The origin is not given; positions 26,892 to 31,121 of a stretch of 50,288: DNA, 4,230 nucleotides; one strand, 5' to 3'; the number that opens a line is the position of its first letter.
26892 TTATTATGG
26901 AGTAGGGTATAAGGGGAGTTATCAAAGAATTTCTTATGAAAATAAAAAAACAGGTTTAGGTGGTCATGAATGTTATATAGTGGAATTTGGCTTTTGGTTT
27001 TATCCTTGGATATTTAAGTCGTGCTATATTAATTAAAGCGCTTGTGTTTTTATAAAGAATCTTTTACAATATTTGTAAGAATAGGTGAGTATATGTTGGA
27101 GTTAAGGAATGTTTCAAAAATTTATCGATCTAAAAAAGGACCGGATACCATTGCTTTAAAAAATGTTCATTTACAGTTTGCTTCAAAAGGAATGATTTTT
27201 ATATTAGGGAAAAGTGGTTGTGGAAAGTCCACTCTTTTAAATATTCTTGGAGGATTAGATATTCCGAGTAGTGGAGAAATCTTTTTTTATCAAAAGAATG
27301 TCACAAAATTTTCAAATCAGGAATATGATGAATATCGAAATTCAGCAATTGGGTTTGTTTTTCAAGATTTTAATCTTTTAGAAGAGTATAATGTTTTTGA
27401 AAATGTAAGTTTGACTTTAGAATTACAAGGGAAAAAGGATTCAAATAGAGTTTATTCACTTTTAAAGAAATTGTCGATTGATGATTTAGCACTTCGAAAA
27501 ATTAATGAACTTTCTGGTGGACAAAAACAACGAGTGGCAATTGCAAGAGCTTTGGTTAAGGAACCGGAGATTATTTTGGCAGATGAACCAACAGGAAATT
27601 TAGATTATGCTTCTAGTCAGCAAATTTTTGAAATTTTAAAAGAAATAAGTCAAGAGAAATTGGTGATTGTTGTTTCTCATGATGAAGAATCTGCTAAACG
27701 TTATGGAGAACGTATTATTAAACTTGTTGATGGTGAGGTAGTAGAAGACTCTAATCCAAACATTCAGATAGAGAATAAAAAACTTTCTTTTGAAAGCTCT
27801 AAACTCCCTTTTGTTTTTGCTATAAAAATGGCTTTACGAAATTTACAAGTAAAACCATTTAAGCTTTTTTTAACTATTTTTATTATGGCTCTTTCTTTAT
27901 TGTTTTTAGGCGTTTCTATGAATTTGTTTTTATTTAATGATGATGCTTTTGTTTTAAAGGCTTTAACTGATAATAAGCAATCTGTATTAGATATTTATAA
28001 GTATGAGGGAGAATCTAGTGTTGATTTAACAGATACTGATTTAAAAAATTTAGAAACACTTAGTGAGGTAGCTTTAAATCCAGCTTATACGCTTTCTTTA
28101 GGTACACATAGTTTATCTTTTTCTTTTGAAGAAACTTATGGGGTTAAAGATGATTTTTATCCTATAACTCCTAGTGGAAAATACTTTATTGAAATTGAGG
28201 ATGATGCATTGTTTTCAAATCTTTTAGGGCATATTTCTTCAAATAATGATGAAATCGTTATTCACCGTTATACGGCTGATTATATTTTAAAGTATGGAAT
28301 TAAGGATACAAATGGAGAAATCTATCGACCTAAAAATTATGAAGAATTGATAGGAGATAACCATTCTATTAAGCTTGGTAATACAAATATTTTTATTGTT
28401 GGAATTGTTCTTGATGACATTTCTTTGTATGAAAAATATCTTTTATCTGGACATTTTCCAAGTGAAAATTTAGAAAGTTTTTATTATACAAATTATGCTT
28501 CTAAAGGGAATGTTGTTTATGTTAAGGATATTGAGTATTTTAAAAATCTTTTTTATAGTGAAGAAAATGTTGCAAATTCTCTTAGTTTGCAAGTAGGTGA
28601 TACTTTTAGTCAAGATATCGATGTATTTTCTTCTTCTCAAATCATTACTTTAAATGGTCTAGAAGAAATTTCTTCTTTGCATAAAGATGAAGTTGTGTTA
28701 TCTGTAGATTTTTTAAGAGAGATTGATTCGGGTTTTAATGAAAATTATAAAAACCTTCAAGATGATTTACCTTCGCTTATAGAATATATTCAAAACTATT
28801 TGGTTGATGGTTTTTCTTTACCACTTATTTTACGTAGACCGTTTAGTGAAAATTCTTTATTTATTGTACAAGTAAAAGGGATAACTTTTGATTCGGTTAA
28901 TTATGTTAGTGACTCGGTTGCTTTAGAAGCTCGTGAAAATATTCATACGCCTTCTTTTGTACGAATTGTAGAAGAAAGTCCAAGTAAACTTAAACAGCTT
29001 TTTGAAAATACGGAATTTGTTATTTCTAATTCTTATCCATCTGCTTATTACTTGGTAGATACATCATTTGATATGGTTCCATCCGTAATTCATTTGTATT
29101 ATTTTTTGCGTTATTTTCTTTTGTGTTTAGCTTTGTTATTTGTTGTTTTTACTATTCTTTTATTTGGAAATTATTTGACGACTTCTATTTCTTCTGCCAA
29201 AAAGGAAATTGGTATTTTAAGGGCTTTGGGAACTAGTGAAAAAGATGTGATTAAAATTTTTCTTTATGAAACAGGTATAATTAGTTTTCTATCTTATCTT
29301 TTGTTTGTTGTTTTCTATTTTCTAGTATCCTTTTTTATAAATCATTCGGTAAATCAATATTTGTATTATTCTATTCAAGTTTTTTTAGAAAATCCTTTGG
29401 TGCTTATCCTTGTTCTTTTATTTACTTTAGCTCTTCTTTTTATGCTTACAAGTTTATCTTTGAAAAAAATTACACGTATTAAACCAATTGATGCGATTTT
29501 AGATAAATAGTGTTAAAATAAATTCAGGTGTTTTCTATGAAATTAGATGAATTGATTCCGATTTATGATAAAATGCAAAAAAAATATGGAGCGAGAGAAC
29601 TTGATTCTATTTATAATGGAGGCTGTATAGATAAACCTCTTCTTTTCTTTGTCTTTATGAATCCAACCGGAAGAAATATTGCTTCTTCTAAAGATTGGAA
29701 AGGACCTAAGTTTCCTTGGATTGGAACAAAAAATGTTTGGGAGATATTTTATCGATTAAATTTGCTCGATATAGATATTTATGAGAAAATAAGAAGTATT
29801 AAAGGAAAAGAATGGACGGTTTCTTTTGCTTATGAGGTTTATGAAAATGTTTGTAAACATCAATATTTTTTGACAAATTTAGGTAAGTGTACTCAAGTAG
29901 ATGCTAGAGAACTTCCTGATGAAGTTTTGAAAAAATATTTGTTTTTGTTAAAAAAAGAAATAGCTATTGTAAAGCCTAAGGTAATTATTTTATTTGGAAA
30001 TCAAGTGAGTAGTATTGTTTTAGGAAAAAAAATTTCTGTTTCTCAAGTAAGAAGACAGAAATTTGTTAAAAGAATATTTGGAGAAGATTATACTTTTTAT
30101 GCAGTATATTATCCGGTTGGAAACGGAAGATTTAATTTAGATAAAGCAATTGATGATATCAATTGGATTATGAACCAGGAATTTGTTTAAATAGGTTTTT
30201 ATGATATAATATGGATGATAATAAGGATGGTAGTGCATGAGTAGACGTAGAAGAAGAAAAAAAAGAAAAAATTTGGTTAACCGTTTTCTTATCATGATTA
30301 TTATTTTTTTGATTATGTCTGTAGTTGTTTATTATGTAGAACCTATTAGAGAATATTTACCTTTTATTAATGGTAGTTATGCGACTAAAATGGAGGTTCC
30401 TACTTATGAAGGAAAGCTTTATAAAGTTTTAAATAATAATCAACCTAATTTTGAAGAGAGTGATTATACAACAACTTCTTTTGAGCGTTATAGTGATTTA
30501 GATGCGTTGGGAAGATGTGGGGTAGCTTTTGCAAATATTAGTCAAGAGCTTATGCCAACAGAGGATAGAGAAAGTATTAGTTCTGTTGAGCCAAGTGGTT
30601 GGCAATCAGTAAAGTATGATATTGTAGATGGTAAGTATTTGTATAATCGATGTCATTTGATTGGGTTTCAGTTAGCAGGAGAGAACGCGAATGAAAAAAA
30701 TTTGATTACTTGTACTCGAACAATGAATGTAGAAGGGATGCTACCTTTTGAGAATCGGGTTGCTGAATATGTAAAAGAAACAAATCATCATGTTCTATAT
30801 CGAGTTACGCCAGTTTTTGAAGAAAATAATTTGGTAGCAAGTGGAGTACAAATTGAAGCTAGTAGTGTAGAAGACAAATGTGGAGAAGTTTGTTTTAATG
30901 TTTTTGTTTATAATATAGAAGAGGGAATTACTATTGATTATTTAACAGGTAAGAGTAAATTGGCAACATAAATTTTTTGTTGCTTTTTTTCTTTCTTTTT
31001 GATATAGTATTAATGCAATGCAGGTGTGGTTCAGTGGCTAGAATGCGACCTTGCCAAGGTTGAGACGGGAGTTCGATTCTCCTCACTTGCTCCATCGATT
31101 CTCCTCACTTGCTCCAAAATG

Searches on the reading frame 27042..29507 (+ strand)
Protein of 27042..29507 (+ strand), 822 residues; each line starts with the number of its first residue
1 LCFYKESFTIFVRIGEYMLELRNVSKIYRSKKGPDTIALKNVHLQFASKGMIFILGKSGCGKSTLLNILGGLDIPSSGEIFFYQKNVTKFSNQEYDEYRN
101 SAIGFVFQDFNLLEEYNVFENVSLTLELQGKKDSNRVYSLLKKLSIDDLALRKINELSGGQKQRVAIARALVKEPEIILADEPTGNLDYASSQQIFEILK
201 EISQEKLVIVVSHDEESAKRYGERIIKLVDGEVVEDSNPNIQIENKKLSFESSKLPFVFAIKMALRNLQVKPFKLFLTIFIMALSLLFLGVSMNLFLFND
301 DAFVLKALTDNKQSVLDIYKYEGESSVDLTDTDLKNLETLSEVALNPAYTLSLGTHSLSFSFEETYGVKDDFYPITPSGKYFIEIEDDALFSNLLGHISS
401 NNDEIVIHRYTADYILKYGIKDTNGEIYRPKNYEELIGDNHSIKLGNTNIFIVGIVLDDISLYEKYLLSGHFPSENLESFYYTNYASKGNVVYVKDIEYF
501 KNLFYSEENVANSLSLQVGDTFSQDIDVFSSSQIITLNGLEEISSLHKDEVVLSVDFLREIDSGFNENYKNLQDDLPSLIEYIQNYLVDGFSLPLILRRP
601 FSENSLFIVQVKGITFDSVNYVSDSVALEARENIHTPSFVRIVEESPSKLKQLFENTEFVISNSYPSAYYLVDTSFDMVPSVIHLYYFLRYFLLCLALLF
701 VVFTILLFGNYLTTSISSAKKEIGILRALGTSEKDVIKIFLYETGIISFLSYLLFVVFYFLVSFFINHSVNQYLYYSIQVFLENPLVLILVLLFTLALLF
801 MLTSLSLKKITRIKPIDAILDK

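Call 9: search_protein_families(library=pfam, max_evalue=0.01, proteins=[window:27042-29507:+])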
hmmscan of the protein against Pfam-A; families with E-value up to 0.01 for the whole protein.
window:27042-29507:+ (822 aa): 6 families
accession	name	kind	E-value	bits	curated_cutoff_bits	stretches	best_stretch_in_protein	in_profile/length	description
PF00005.33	ABC_tran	-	2.3e-34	119.4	25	1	39-184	1-136/137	ABC transporter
PF02687.27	FtsX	-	4.1e-13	49.9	25.5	1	696-815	3-120/120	FtsX-like permease C-terminal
PF02463.25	SMC_N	-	1.8e-06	28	40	1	44-227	20-210/220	RecF/RecN/SMC N terminal domain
PF13555.12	AAA_29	-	0.0019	18.3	27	1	42-66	15-39/61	P-loop containing region of AAA domain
PF03193.22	RsgA_GTPase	-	0.0043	17.3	30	1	44-71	102-128/174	RsgA GTPase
PF03215.21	Rad17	-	0.0087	16.5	23.8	0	38-103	34-97/186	Rad17 P-loop domain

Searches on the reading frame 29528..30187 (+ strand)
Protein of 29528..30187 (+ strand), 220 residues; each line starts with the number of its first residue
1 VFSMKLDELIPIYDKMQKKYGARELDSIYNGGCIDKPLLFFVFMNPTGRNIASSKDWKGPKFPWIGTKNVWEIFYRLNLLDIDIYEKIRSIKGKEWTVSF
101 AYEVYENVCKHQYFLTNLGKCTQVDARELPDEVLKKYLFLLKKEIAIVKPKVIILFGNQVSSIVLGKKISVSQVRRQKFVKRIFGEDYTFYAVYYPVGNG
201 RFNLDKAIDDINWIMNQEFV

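Call 9: search_protein_families(library=pfam, max_evalue=0.01, proteins=[window:29528-30187:+])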
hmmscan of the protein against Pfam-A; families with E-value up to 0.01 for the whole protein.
window:29528-30187:+ (220 aa): 1 family
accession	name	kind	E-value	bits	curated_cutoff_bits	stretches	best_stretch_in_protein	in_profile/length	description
PF03167.25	UDG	-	1.8e-07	31.8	24.3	1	106-178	42-105/141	Uracil DNA glycosylase superfamily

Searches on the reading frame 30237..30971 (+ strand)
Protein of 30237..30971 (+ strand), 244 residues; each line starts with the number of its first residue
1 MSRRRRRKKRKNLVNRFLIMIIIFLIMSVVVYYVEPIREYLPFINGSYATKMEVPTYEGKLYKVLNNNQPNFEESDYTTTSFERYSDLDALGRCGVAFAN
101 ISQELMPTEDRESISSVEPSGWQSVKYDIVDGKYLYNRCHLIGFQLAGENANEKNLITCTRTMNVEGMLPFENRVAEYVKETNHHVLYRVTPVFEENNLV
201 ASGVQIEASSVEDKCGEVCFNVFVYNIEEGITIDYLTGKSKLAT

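Call 9: search_protein_families(library=pfam, max_evalue=0.01, proteins=[window:30237-30968:+])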
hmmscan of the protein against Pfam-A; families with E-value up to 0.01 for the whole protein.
window:30237-30968:+ (244 aa): 2 families
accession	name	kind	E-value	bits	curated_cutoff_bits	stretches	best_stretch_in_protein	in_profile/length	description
PF13930.12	Endonuclea_NS_2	-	1.1e-23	84.3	27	1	83-210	10-130/132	DNA/RNA non-specific endonuclease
PF01223.29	Endonuclease_NS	-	0.00023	21.3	23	1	120-199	66-151/223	DNA/RNA non-specific endonuclease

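Call 21: find_encoding_contigs(protein=window:30237-30971:+, flank=10000, max_places=10)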
Protein window:30237-30971:+ (244 aa): 21 contigs read that carry it; 10 places shown.
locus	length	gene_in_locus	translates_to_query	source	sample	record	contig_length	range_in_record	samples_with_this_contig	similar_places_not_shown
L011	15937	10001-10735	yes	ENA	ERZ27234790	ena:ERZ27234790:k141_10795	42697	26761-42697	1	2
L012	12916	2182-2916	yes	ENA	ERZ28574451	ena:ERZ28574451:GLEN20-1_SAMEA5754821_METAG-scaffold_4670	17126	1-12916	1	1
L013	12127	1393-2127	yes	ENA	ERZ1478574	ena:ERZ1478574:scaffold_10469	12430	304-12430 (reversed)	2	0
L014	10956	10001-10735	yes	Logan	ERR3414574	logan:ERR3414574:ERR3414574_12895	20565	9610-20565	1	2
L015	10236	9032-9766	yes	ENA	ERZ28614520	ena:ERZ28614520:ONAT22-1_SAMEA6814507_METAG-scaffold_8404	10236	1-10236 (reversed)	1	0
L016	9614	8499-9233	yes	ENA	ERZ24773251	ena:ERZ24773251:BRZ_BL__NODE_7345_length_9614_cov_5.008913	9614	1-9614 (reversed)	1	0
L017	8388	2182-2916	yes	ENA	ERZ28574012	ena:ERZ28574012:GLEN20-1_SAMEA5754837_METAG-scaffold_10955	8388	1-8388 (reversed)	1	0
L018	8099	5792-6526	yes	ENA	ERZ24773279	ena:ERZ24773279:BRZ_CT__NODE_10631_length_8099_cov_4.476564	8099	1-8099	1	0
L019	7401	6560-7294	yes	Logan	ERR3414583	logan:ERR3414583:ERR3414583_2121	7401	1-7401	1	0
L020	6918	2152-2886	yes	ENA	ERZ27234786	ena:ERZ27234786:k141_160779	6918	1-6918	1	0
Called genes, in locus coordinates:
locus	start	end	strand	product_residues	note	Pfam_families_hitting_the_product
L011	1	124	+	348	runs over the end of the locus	PF00730:HhH-GPD, PF00633:HHH (weak), PF14815:NUDIX_4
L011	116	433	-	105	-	-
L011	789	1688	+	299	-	PF03382:DUF285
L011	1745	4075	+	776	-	PF00122:E1-E2_ATPase, PF00702:Hydrolase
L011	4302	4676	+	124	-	PF00392:GntR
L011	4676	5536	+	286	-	PF00005:ABC_tran, PF13304:AAA_21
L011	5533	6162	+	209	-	PF13346:ABC2_membrane_5, PF12679:ABC2_membrane_2 (weak)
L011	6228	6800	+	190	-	-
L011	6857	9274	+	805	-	PF00005:ABC_tran, PF02463:SMC_N (faint), PF02687:FtsX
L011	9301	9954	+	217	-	PF03167:UDG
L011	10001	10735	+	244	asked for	PF13930:Endonuclea_NS_2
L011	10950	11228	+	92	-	-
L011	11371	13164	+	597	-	PF00239:Resolvase, PF07508:Recombinase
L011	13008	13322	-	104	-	-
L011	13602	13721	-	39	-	-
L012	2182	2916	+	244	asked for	PF13930:Endonuclea_NS_2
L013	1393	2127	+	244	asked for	PF13930:Endonuclea_NS_2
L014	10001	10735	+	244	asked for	PF13930:Endonuclea_NS_2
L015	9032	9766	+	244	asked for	PF13930:Endonuclea_NS_2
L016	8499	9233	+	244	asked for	PF13930:Endonuclea_NS_2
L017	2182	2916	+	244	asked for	PF13930:Endonuclea_NS_2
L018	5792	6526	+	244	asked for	PF13930:Endonuclea_NS_2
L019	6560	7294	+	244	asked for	PF13930:Endonuclea_NS_2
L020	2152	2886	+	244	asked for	PF13930:Endonuclea_NS_2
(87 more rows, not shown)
